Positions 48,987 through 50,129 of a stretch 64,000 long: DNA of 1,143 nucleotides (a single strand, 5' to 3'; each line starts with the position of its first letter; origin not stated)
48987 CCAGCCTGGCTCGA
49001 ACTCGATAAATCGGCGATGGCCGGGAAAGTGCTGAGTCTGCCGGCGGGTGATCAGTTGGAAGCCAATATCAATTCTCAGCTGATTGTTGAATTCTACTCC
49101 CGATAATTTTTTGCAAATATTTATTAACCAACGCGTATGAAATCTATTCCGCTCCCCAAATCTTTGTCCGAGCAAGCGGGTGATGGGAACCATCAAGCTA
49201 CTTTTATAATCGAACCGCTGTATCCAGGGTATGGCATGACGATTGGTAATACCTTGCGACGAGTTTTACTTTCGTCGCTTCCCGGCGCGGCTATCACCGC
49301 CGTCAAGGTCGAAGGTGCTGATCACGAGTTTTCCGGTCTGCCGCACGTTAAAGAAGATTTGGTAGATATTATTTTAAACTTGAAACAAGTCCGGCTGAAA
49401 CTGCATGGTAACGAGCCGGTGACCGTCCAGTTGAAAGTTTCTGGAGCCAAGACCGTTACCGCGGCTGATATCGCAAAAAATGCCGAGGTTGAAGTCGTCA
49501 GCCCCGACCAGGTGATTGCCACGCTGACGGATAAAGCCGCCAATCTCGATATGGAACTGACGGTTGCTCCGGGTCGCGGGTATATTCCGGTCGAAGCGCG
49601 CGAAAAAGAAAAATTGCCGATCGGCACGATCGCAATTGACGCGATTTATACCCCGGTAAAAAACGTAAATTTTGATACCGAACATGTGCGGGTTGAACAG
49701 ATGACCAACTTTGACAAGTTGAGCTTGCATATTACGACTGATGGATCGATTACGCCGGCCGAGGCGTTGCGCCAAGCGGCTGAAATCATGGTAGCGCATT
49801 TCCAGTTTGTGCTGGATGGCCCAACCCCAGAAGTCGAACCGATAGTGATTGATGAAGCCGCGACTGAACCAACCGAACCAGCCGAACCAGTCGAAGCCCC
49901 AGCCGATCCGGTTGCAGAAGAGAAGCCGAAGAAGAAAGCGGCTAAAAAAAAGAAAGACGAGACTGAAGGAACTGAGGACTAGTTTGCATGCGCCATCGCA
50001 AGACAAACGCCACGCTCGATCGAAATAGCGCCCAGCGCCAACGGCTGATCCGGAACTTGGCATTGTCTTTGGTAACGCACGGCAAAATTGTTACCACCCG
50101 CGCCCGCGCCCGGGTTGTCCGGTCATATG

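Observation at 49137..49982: RNA polymerase alpha subunit lacking the C-terminal DNA-binding domain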

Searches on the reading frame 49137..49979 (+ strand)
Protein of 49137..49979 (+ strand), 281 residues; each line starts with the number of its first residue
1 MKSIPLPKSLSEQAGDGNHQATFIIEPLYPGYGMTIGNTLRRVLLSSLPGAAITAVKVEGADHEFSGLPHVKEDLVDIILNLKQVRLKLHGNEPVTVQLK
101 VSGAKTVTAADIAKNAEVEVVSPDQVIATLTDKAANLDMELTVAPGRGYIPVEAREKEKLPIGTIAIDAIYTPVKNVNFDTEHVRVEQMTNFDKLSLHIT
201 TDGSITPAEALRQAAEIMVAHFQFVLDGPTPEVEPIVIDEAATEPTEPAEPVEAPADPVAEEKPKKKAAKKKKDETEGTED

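Call 3: search_protein_families(library=pfam, proteins=[window:49137-49979:+], max_evalue=10)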
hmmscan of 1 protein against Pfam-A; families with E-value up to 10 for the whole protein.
window:49137-49979:+ (281 aa): 4 families
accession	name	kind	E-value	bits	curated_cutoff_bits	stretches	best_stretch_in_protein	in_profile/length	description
PF01000.31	RNA_pol_A_bac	-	1.5e-29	103.1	33.9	1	56-172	1-119/119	RNA polymerase Rpb3/RpoA insert domain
PF01193.29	RNA_pol_L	-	8.7e-23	80.3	24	1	26-222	1-74/74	RNA polymerase Rpb3/Rpb11 dimerisation domain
PF13656.11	RNA_pol_L_2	-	0.00041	20.4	27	1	192-223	39-70/75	RNA polymerase Rpb3/Rpb11 dimerisation domain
PF16916.11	ZT_dimer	-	0.19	12.2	26.7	1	180-217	21-58/78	Dimerisation domain of Zinc Transporter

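Call 4: search_protein_families(library=ncbifam, proteins=[window:49137-49979:+], max_evalue=1)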
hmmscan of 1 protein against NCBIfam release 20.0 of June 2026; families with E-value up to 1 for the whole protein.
window:49137-49979:+ (281 aa): 11 families
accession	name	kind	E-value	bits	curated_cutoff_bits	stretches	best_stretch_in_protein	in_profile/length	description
NF003519.0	PRK05182.2-5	equivalog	8.2e-87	291.1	277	1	12-246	13-231/320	DNA-directed RNA polymerase subunit alpha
TIGR02027.1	rpoA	equivalog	2e-80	270.2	227.8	1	21-238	2-210/298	DNA-directed RNA polymerase subunit alpha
NF003513.0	PRK05182.1-2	equivalog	7.7e-79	265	302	1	8-228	13-233/338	DNA-directed RNA polymerase subunit alpha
NF003516.0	PRK05182.2-2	equivalog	3.4e-78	263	353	1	14-229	14-228/315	DNA-directed RNA polymerase subunit alpha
NF003515.0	PRK05182.2-1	equivalog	4.6e-77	259.4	406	1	11-227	11-226/314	DNA-directed RNA polymerase subunit alpha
NF003514.0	PRK05182.1-4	equivalog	7.9e-69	231.8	434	1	18-244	16-240/338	DNA-directed RNA polymerase subunit alpha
NF003517.0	PRK05182.2-3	equivalog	3e-64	217.2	356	1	6-223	10-231/344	DNA-directed RNA polymerase subunit alpha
NF003518.0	PRK05182.2-4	equivalog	3.1e-63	213.8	523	1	19-227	17-224/312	DNA-directed RNA polymerase subunit alpha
NF001988.0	PRK00783.1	equivalog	1.8e-06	27.8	153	1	31-58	20-47/266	DNA-directed RNA polymerase subunit D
NF002233.0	PRK01146.1-1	equivalog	0.0013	18.6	79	1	192-218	50-76/92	DNA-directed RNA polymerase subunit L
NF002235.0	PRK01146.1-3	equivalog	0.016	15.3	95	1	193-227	53-87/95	DNA-directed RNA polymerase subunit L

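Call 6: find_homologous_proteins(query=window:49137-49979:+, max_evalue=1e-10)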
Query window:49137-49979:+ (281 aa): 7979 proteins with E <= 1e-10 among 8000 candidates; the best 120 are listed.
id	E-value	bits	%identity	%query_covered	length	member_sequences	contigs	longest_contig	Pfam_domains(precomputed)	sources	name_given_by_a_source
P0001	1.4e-175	600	100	100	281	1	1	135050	PF01000.32,PF01193.30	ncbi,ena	-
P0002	4.2e-112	392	75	81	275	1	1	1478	PF01000.32,PF01193.30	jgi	jgi:DNA-directed RNA polymerase subunit alpha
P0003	9.5e-108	378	66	100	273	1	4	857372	PF01000.32,PF01193.30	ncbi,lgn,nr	ncbi:MAG: DNA-directed RNA polymerase subunit alpha [Candidatus Kerfeldbacteria bacterium]|nr:DNA-di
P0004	8.3e-106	372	70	87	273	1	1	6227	PF01000.32,PF01193.30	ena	-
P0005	1.4e-104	368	68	81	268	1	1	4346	PF01000.32,PF01193.30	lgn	-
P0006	2.7e-104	367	66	91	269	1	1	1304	PF01000.32,PF01193.30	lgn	-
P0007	3.0e-104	367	67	90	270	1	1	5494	PF01000.32,PF01193.30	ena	-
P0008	4.1e-104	366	67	81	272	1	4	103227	PF01000.32,PF01193.30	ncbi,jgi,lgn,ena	-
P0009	4.2e-104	366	67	87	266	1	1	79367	PF01000.32,PF01193.30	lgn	-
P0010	1.1e-103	365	69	80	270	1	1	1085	PF01000.32,PF01193.30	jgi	jgi:DNA-directed RNA polymerase subunit alpha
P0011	2.7e-103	363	64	89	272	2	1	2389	PF01000.32,PF01193.30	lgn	-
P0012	3.1e-103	363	65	91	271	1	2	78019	PF01000.32,PF01193.30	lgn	-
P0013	4.1e-103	363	62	93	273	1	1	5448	PF01000.32,PF01193.30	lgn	-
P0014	4.2e-103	363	69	81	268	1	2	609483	PF01000.32,PF01193.30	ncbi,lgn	-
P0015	1.1e-102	361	65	93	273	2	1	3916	PF01000.32,PF01193.30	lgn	-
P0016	2.5e-102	360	67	83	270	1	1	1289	PF01000.32,PF01193.30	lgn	-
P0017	5.0e-102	359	63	88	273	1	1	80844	PF01000.32,PF01193.30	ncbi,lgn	-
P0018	1.1e-101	358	71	81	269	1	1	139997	PF01000.32,PF01193.30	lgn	-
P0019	2.7e-101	357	68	83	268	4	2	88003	PF01000.32,PF01193.30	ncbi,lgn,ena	-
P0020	4.7e-101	356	70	81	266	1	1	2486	PF01000.32,PF01193.30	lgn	-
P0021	6.8e-101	356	70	81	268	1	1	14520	PF01000.32,PF01193.30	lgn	-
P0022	2.0e-100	354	71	81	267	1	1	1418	PF01000.32,PF01193.30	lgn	-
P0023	2.3e-100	354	69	81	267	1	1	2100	PF01000.32,PF01193.30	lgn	-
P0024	2.4e-100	354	63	100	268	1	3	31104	PF01000.32,PF01193.30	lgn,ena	-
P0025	2.4e-100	354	69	82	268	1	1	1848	PF01000.32,PF01193.30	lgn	-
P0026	2.8e-100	353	63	89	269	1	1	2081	PF01000.32,PF01193.30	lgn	-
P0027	3.5e-100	353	66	97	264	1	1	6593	PF01000.32,PF01193.30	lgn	-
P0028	4.7e-100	353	69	81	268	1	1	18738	PF01000.32,PF01193.30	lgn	-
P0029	4.8e-100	353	70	81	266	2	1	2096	PF01000.32,PF01193.30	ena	-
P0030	1.3e-99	351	64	100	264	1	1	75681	PF01000.32,PF01193.30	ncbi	-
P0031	1.4e-99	351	69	81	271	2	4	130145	PF01000.32,PF01193.30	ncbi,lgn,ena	-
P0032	1.7e-99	351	67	89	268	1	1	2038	PF01000.32,PF01193.30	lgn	-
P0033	2.1e-99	351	70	81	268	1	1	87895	PF01000.32,PF01193.30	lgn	-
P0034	2.9e-99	350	69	82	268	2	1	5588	PF01000.32,PF01193.30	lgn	-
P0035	3.2e-99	350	69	81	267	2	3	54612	PF01000.32,PF01193.30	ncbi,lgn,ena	ncbi:MAG: DNA-directed RNA polymerase subunit alpha [Patescibacteria group bacterium]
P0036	3.4e-99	350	70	82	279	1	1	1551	PF01000.32,PF01193.30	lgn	-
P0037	7.1e-99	349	69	88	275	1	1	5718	PF01000.32,PF01193.30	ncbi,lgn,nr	ncbi:MAG: DNA-directed RNA polymerase subunit alpha [Candidatus Kerfeldbacteria bacterium]|nr:DNA-di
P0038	9.5e-99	348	70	81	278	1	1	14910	PF01000.32,PF01193.30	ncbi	-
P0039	9.6e-99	348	67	82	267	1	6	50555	PF01000.32,PF01193.30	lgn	-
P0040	1.1e-98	348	64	98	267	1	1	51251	PF01000.32,PF01193.30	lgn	-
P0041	1.4e-98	348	64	88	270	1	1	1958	PF01000.32,PF01193.30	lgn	-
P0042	2.2e-98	347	69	80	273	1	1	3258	PF01000.32,PF01193.30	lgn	-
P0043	2.5e-98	347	69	80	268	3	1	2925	PF01000.32,PF01193.30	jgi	jgi:DNA-directed RNA polymerase subunit alpha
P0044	3.1e-98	347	69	81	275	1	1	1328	PF01000.32,PF01193.30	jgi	jgi:DNA-directed RNA polymerase subunit alpha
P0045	3.9e-98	346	63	93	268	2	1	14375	PF01000.32,PF01193.30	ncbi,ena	-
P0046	2.2e-97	344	69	80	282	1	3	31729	PF01000.32,PF01193.30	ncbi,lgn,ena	-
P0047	5.6e-97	343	66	92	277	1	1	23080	PF01000.32,PF01193.30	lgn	-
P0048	1.3e-96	341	66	88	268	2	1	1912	PF01000.32,PF01193.30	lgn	-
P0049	2.3e-96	341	69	84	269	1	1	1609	PF01000.32,PF01193.30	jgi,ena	-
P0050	2.3e-96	341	70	80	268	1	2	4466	PF01000.32,PF01193.30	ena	-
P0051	2.8e-96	340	63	91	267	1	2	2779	PF01000.32,PF01193.30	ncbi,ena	-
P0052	3.4e-96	340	61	98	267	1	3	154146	PF01000.32,PF01193.30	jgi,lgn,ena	-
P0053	3.9e-96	340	64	87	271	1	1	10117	PF01000.32,PF01193.30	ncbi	-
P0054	4.9e-96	340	67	87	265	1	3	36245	PF01000.32,PF01193.30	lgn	-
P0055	6.8e-96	339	65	92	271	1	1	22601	PF01000.32,PF01193.30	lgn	-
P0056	8.7e-96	339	71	81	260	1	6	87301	PF01000.32,PF01193.30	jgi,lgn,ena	-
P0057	9.8e-96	339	63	89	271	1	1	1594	PF01000.32,PF01193.30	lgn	-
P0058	1.4e-95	338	62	99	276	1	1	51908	PF01000.32,PF01193.30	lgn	-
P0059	2.5e-95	337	59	98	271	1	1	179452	PF01000.32,PF01193.30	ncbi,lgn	-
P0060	2.7e-95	337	70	80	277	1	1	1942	PF01000.32,PF01193.30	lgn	-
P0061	4.4e-95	336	64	99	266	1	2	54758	PF01000.32,PF01193.30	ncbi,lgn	-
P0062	7.6e-95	336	67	81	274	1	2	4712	PF01000.32,PF01193.30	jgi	jgi:DNA-directed RNA polymerase subunit alpha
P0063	8.4e-95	336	72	80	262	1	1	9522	PF01000.32,PF01193.30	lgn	-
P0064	1.2e-94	335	68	85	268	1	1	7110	PF01000.32,PF01193.30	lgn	-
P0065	1.5e-94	335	69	81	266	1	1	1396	PF01000.32,PF01193.30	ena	-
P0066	1.9e-94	334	68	84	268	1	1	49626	PF01000.32,PF01193.30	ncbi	-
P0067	2.0e-94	334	61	82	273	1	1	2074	PF01000.32,PF01193.30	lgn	-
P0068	3.0e-94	334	60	100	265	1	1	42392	PF01000.32,PF01193.30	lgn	-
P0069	5.8e-94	333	66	87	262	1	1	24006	PF01000.32,PF01193.30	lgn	-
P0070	7.6e-94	332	61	94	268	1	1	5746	PF01000.32,PF01193.30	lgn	-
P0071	7.8e-94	332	58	100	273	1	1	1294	PF01000.32,PF01193.30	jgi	jgi:DNA-directed RNA polymerase subunit alpha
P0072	1.1e-93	332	62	100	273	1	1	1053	PF01000.32,PF01193.30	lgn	-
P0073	1.8e-93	331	61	98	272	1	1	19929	PF01000.32,PF01193.30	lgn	-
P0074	2.1e-93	331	69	80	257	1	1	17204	PF01000.32,PF01193.30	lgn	-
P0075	3.4e-93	330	68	80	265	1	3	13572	PF01000.32,PF01193.30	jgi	jgi:DNA-directed RNA polymerase subunit alpha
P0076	7.8e-93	329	66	84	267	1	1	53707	PF01000.32,PF01193.30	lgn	-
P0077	1.9e-92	328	60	100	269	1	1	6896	PF01000.32,PF01193.30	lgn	-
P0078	8.9e-92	326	69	80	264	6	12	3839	PF01000.32,PF01193.30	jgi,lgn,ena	-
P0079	1.1e-91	325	58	93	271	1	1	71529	PF01000.32,PF01193.30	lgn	-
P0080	8.5e-91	322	66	84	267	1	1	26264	PF01000.32,PF01193.30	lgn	-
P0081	1.1e-90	322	65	80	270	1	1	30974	PF01000.32,PF01193.30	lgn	-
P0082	1.2e-90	322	60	98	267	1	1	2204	PF01000.32,PF01193.30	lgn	-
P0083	1.2e-90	322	64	81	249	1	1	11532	PF01000.32,PF01193.30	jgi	jgi:DNA-directed RNA polymerase subunit alpha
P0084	1.9e-90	321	67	80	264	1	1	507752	PF01000.32,PF01193.30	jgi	-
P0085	1.4e-89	318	65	80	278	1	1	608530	PF01000.32,PF01193.30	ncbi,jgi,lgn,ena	ncbi:MAG: DNA-directed RNA polymerase subunit alpha [Patescibacteria group bacterium]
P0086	2.6e-89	318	57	87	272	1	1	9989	PF01000.32,PF01193.30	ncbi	ncbi:MAG: DNA-directed RNA polymerase subunit alpha [bacterium]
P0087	4.6e-89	317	62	80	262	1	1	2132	PF01000.32,PF01193.30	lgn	-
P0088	9.3e-89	316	58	86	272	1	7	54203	PF01000.32,PF01193.30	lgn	-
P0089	1.5e-88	315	56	100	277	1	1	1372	PF01000.32,PF01193.30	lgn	-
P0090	8.4e-88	313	67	79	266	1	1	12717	PF01000.32,PF01193.30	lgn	-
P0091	1.9e-87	311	58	98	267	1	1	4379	PF01000.32,PF01193.30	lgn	-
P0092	1.9e-87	311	63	81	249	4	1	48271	PF01000.32,PF01193.30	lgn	-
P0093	1.9e-87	311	61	84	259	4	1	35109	PF01000.32,PF01193.30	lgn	-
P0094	2.1e-87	311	61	84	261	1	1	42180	PF01000.32,PF01193.30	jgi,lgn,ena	-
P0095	7.1e-87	310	60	85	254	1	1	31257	PF01000.32,PF01193.30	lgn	-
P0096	1.2e-86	309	56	98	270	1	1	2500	PF01000.32,PF01193.30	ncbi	-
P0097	2.4e-86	308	55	88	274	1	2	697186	PF01000.32,PF01193.30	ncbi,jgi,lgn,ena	ncbi:MAG: DNA-directed RNA polymerase subunit alpha [Patescibacteria group bacterium]|jgi:DNA-direct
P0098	4.4e-86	307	57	89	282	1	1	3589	PF01000.32,PF01193.30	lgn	-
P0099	4.6e-86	307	55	81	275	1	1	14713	PF01000.32,PF01193.30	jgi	jgi:DNA-directed RNA polymerase subunit alpha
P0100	7.1e-86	306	58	92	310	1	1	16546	PF01000.32,PF03118.22,PF01193.30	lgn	-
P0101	8.5e-86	306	63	80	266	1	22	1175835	PF01000.32,PF01193.30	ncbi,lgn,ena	-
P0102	1.7e-85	305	58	88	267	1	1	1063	PF01000.32,PF01193.30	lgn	-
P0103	3.9e-85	304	64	80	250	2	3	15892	PF01000.32,PF01193.30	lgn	-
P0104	7.7e-85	303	57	91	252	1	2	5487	PF01000.32,PF01193.30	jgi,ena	-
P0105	1.0e-84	303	64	80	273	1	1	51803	PF01000.32,PF01193.30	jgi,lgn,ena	-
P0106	1.1e-84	302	65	79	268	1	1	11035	PF01000.32,PF01193.30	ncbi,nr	ncbi:MAG: DNA-directed RNA polymerase subunit alpha [Candidatus Kerfeldbacteria bacterium]|nr:DNA-di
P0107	1.2e-84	302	61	84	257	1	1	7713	PF01000.32,PF01193.30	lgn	-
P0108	1.5e-84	302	62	80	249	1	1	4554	PF01000.32,PF01193.30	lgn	-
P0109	1.6e-84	302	62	80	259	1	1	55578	PF01000.32,PF01193.30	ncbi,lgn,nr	ncbi:MAG: DNA-directed RNA polymerase subunit alpha [Candidatus Kerfeldbacteria bacterium]|nr:DNA-di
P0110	1.6e-84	302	58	90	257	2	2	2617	PF01000.32,PF01193.30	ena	-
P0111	2.0e-84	302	61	81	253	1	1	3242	PF01000.32,PF01193.30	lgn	-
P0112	2.2e-84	301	58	90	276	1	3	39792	PF01000.32,PF01193.30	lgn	-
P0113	2.5e-84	301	58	92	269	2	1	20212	PF01000.32,PF01193.30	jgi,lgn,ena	-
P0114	2.8e-84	301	60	79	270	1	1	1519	PF01000.32,PF01193.30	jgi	jgi:DNA-directed RNA polymerase subunit alpha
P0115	3.8e-84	301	61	83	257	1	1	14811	PF01000.32,PF01193.30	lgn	-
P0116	5.5e-84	300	56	98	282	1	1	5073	PF01000.32,PF01193.30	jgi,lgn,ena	-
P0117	5.9e-84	300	61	80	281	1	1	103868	PF01000.32,PF01193.30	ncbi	ncbi:MAG: DNA-directed RNA polymerase subunit alpha [Patescibacteria group bacterium]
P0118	6.6e-84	300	55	91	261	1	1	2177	PF01000.32,PF01193.30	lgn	-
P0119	7.4e-84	300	62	80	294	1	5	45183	PF01000.32,PF01193.30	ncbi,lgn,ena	-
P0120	8.0e-84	300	54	98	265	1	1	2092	PF01000.32,PF01193.30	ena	-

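Call 15: search_protein_families(library=pfam, proteins=[P0101, P0119, P0117, P0099, P0085, P0120, P0003, P0100, P0106, P0091], max_evalue=10)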
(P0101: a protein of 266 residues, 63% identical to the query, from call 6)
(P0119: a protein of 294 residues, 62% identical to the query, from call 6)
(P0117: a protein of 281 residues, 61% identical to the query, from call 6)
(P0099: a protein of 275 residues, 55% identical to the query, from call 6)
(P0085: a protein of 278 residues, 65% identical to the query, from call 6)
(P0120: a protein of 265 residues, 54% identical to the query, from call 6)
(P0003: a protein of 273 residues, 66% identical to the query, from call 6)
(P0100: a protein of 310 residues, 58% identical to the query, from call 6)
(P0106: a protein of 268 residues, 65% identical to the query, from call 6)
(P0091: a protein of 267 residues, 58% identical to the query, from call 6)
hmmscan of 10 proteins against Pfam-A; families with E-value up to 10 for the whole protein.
P0101 (266 aa): 5 families
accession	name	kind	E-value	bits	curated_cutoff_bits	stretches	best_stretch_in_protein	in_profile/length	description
PF01000.31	RNA_pol_A_bac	-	2.2e-33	115.5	33.9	1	55-171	1-119/119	RNA polymerase Rpb3/RpoA insert domain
PF01193.29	RNA_pol_L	-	3.5e-22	78.3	24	1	25-221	1-74/74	RNA polymerase Rpb3/Rpb11 dimerisation domain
PF13656.11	RNA_pol_L_2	-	0.0003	20.9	27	1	192-222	40-70/75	RNA polymerase Rpb3/Rpb11 dimerisation domain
PF24837.1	AMIN-like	-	0.0034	17.9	27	1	180-205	3-28/129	AMIN-like domain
PF02178.24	AT_hook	-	2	9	17.4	1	252-264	1-13/13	AT hook motif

P0119 (294 aa): 9 families
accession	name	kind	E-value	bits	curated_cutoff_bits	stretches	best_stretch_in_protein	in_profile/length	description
PF01000.31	RNA_pol_A_bac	-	4.7e-32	111.1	33.9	1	55-171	1-119/119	RNA polymerase Rpb3/RpoA insert domain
PF01193.29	RNA_pol_L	-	1.3e-23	83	24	1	25-221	1-74/74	RNA polymerase Rpb3/Rpb11 dimerisation domain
PF13656.11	RNA_pol_L_2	-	0.0041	17.2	27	1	192-222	40-70/75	RNA polymerase Rpb3/Rpb11 dimerisation domain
PF05416.18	Peptidase_C37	-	0.0077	15.3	20.2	1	171-289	142-246/535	Southampton virus-type processing peptidase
PF02178.24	AT_hook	-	0.017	15.3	17.4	1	281-292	1-12/13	AT hook motif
PF07168.17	Ureide_permease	-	0.29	10.3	27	1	220-285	109-174/359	Ureide permease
PF02724.19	CDC45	-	0.53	8.9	34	1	231-284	119-191/624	CDC45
PF06213.17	CobT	-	5.1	6.9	26.1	1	219-283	199-263/276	Cobalamin biosynthesis protein CobT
PF14851.11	FAM176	-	5.4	7.3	31.5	1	233-277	54-97/152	FAM176 family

P0117 (281 aa): 4 families
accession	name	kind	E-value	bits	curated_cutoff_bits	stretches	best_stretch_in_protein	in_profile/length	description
PF01000.31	RNA_pol_A_bac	-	1.4e-31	109.6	33.9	1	55-171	1-119/119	RNA polymerase Rpb3/RpoA insert domain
PF01193.29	RNA_pol_L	-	1.5e-23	82.8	24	1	25-221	1-74/74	RNA polymerase Rpb3/Rpb11 dimerisation domain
PF13656.11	RNA_pol_L_2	-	0.0012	18.9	27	1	193-226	41-74/75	RNA polymerase Rpb3/Rpb11 dimerisation domain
PF02178.24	AT_hook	-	0.0097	16.1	17.4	1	267-278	1-12/13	AT hook motif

P0099 (275 aa): 7 families
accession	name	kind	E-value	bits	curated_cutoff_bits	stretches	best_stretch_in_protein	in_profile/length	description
PF01000.31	RNA_pol_A_bac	-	1.5e-34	119.2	33.9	1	56-172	1-119/119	RNA polymerase Rpb3/RpoA insert domain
PF01193.29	RNA_pol_L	-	1e-23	83.3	24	1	27-222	2-74/74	RNA polymerase Rpb3/Rpb11 dimerisation domain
PF13656.11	RNA_pol_L_2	-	3e-05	24.1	27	1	193-226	40-73/75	RNA polymerase Rpb3/Rpb11 dimerisation domain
PF24837.1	AMIN-like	-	0.12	12.9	27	1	181-205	3-27/129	AMIN-like domain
PF25518.1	NRG2_N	-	0.16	12.6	27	1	90-123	20-55/90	NRG2 N-terminal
PF03241.18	HpaB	-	0.17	11.4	25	1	44-91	25-68/202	4-hydroxyphenylacetate 3-hydroxylase C terminal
PF02178.24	AT_hook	-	0.42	11.1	17.4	1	264-274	1-11/13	AT hook motif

P0085 (278 aa): 5 families
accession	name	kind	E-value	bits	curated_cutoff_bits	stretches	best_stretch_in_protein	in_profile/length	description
PF01000.31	RNA_pol_A_bac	-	1.9e-31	109.2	33.9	1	55-171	1-119/119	RNA polymerase Rpb3/RpoA insert domain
PF01193.29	RNA_pol_L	-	1.9e-23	82.4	24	1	25-221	1-74/74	RNA polymerase Rpb3/Rpb11 dimerisation domain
PF13656.11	RNA_pol_L_2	-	0.004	17.3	27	1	192-224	40-72/75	RNA polymerase Rpb3/Rpb11 dimerisation domain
PF02178.24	AT_hook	-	0.0046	17.1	17.4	1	265-276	1-12/13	AT hook motif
PF24837.1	AMIN-like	-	0.02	15.4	27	1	179-204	2-27/129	AMIN-like domain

P0120 (265 aa): 7 families
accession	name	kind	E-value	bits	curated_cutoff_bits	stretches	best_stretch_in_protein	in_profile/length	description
PF01000.31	RNA_pol_A_bac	-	1.3e-32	112.9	33.9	1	55-171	1-119/119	RNA polymerase Rpb3/RpoA insert domain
PF01193.29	RNA_pol_L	-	1.2e-23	83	24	1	26-221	2-74/74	RNA polymerase Rpb3/Rpb11 dimerisation domain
PF13656.11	RNA_pol_L_2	-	0.00037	20.6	27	1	192-221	40-69/75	RNA polymerase Rpb3/Rpb11 dimerisation domain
PF16573.10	CLP1_N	-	0.015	15.8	22.3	1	82-149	6-69/92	N-terminal beta-sandwich domain of polyadenylation factor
PF02178.24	AT_hook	-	0.029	14.6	17.4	1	255-264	2-11/13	AT hook motif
PF13710.12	ACT_5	-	0.095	13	27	1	173-205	13-44/62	ACT domain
PF08533.16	Glyco_hydro_42C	-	0.1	12.8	21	1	89-108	20-39/58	Beta-galactosidase C-terminal domain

P0003 (273 aa): 3 families
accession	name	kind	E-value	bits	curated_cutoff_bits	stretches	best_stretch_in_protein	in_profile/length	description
PF01000.31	RNA_pol_A_bac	-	3.1e-33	114.9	33.9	1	55-171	1-119/119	RNA polymerase Rpb3/RpoA insert domain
PF01193.29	RNA_pol_L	-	3.9e-25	87.8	24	1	25-221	1-74/74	RNA polymerase Rpb3/Rpb11 dimerisation domain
PF13656.11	RNA_pol_L_2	-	0.0025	17.9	27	1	191-222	39-70/75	RNA polymerase Rpb3/Rpb11 dimerisation domain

P0100 (310 aa): 8 families
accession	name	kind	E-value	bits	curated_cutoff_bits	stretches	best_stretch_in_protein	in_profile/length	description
PF01000.31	RNA_pol_A_bac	-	2e-33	115.5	33.9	1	55-171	1-119/119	RNA polymerase Rpb3/RpoA insert domain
PF01193.29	RNA_pol_L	-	1.5e-21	76.3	24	1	25-221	1-74/74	RNA polymerase Rpb3/Rpb11 dimerisation domain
PF03118.21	RNA_pol_A_CTD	-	3.4e-15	56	23.8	1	250-308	7-65/67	Bacterial RNA polymerase, alpha chain C terminal domain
PF14520.12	HHH_5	-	8.2e-05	23.4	27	1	266-309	14-56/57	Helix-hairpin-helix domain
PF17991.7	Thioredoxin_10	-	0.071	14.1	27.1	1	59-142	45-129/142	Thioredoxin like C-terminal domain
PF13656.11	RNA_pol_L_2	-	0.14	12.4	27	1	192-223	40-71/75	RNA polymerase Rpb3/Rpb11 dimerisation domain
PF04994.19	TfoX_C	-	0.15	12.7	23.1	1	262-288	10-36/81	TfoX C-terminal domain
PF05014.21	Nuc_deoxyrib_tr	-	0.18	12.4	28.8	1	83-135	26-76/117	Nucleoside 2-deoxyribosyltransferase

P0106 (268 aa): 4 families
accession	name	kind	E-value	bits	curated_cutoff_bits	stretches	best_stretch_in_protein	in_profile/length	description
PF01000.31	RNA_pol_A_bac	-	4.8e-31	107.9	33.9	1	55-171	1-119/119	RNA polymerase Rpb3/RpoA insert domain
PF01193.29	RNA_pol_L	-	6.2e-24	84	24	1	25-221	1-74/74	RNA polymerase Rpb3/Rpb11 dimerisation domain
PF24837.1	AMIN-like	-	0.00051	20.6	27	1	179-205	2-28/129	AMIN-like domain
PF13656.11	RNA_pol_L_2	-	0.001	19.2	27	1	192-226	40-74/75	RNA polymerase Rpb3/Rpb11 dimerisation domain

P0091 (267 aa): 5 families
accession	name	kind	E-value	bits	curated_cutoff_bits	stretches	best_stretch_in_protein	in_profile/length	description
PF01000.31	RNA_pol_A_bac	-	2.1e-34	118.7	33.9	1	55-171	1-119/119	RNA polymerase Rpb3/RpoA insert domain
PF01193.29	RNA_pol_L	-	1.6e-23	82.7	24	1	25-221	1-74/74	RNA polymerase Rpb3/Rpb11 dimerisation domain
PF13656.11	RNA_pol_L_2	-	0.00083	19.5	27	1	192-223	40-71/75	RNA polymerase Rpb3/Rpb11 dimerisation domain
PF24837.1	AMIN-like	-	0.035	14.6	27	1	180-204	3-27/129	AMIN-like domain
PF02178.24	AT_hook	-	0.062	13.6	17.4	1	253-265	1-13/13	AT hook motif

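Call 18: find_encoding_contigs(protein=P0001, flank=10000, max_places=3)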
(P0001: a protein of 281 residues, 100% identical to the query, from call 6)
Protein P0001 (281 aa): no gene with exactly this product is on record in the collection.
